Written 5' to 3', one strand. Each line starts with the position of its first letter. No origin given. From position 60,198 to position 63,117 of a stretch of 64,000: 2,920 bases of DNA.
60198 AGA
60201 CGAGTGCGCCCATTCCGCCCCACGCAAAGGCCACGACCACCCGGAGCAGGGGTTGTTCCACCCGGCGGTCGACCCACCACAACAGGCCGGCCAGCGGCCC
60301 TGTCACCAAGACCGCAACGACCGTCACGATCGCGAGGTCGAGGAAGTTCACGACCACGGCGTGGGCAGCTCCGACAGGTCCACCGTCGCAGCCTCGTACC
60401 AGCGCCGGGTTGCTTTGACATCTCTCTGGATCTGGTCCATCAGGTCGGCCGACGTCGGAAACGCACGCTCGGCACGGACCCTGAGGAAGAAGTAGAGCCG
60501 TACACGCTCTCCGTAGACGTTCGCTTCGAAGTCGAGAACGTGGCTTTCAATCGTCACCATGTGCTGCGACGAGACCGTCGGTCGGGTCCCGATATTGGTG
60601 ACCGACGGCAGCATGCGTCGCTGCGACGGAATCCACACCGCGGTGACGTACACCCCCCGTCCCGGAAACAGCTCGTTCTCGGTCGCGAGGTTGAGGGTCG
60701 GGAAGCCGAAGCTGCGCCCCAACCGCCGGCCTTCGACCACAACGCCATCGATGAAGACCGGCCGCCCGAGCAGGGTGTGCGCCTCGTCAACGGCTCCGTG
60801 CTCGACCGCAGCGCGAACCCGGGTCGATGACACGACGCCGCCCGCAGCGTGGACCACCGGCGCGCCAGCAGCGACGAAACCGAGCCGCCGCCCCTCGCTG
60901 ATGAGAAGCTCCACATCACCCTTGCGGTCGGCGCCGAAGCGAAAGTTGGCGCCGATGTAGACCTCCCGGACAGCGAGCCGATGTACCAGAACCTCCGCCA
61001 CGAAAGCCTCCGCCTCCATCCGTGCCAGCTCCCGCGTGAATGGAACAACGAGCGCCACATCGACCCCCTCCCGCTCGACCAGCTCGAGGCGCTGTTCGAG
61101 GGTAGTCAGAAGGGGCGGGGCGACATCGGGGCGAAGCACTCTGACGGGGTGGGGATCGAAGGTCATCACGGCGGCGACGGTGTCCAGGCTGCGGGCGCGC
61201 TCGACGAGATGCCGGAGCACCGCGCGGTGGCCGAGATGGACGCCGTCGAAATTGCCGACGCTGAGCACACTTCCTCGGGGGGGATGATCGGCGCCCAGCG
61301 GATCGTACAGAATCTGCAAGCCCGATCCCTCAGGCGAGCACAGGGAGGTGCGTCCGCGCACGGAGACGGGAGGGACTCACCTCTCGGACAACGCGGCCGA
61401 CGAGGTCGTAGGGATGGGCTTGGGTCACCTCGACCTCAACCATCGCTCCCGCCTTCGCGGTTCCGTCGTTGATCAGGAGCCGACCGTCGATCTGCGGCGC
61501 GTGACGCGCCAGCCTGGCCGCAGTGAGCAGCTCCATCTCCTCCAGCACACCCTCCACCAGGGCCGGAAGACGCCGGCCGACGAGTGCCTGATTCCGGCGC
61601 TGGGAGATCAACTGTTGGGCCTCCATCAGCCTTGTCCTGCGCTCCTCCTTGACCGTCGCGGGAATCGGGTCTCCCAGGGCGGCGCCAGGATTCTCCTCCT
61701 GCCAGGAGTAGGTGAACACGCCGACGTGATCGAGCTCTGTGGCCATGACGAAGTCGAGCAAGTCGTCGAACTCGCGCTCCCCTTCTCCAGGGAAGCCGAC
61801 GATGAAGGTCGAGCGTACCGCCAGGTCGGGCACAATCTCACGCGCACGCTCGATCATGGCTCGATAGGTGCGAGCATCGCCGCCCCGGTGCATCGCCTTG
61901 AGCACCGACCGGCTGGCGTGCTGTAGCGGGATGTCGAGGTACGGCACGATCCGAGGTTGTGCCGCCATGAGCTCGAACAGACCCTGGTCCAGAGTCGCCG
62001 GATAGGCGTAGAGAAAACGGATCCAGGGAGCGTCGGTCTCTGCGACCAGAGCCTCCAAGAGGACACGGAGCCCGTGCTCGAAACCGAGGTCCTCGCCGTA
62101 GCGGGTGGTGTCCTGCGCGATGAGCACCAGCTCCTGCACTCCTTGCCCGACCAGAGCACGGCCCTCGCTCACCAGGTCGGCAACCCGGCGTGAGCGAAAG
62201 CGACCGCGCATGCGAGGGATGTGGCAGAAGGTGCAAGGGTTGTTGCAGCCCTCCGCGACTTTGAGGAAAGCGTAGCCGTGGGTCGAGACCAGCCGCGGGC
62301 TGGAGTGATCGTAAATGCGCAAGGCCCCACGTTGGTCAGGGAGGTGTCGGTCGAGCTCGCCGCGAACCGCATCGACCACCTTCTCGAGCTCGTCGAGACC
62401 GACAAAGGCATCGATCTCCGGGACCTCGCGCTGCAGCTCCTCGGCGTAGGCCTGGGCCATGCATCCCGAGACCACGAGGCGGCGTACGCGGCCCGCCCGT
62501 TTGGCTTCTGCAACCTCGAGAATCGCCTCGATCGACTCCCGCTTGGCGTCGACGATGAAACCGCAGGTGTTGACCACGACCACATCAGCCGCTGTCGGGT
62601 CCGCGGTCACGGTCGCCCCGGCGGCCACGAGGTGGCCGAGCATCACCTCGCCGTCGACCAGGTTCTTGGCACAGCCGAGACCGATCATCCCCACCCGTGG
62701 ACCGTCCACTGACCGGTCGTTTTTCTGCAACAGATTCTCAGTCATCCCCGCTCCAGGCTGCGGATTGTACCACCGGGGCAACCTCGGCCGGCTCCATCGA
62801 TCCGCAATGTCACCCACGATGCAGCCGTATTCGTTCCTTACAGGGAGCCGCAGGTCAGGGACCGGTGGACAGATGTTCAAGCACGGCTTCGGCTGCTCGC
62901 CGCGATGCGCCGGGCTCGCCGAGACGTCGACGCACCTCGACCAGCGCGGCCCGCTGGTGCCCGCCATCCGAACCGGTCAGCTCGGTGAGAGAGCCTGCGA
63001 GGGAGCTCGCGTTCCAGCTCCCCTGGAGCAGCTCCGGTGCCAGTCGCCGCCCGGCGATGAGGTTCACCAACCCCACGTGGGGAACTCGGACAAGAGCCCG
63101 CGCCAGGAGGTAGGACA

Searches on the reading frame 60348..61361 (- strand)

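Call 50: search_protein_families(library=pfam, proteins=[window:60348-61361:-], max_evalue=0.00001)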
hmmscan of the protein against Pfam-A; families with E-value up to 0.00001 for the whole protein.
window:60348-61361:- (337 aa): 2 families
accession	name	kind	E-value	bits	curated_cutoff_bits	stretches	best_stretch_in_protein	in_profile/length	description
PF06574.18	FAD_syn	-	4.4e-48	163.5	27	1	28-181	5-158/158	FAD synthetase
PF01687.23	Flavokinase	-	1.1e-35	123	19.6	1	198-321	1-123/124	Riboflavin kinase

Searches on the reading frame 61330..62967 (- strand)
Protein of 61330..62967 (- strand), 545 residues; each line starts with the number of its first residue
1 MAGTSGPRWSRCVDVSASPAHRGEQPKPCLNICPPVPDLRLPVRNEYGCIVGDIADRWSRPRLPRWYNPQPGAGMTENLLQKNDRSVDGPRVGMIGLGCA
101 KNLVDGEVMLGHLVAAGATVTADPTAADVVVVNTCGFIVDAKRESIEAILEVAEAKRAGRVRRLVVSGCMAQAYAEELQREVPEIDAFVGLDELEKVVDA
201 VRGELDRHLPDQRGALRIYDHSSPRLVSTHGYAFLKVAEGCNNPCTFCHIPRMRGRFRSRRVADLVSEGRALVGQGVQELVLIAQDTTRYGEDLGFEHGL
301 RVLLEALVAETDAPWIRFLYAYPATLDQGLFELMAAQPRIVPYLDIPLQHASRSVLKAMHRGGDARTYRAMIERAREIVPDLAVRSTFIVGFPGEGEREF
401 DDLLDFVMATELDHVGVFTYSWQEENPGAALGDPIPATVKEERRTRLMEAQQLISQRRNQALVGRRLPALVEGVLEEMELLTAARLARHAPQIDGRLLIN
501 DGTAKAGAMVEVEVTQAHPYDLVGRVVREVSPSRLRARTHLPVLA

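Call 50: search_protein_families(library=pfam, proteins=[window:61330-62967:-], max_evalue=0.00001)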
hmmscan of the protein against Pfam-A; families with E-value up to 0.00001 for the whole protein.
window:61330-62967:- (545 aa): 3 families
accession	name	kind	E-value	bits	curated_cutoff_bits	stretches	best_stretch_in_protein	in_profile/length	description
PF00919.26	UPF0004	-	1e-24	86.8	27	1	92-190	2-98/98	Uncharacterized protein family UPF0004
PF04055.27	Radical_SAM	-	1.8e-22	80.7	29.5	1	237-407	3-166/166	Radical SAM superfamily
PF18693.7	TRAM_2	-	2.9e-14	53.4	27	1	463-527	1-63/63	TRAM domain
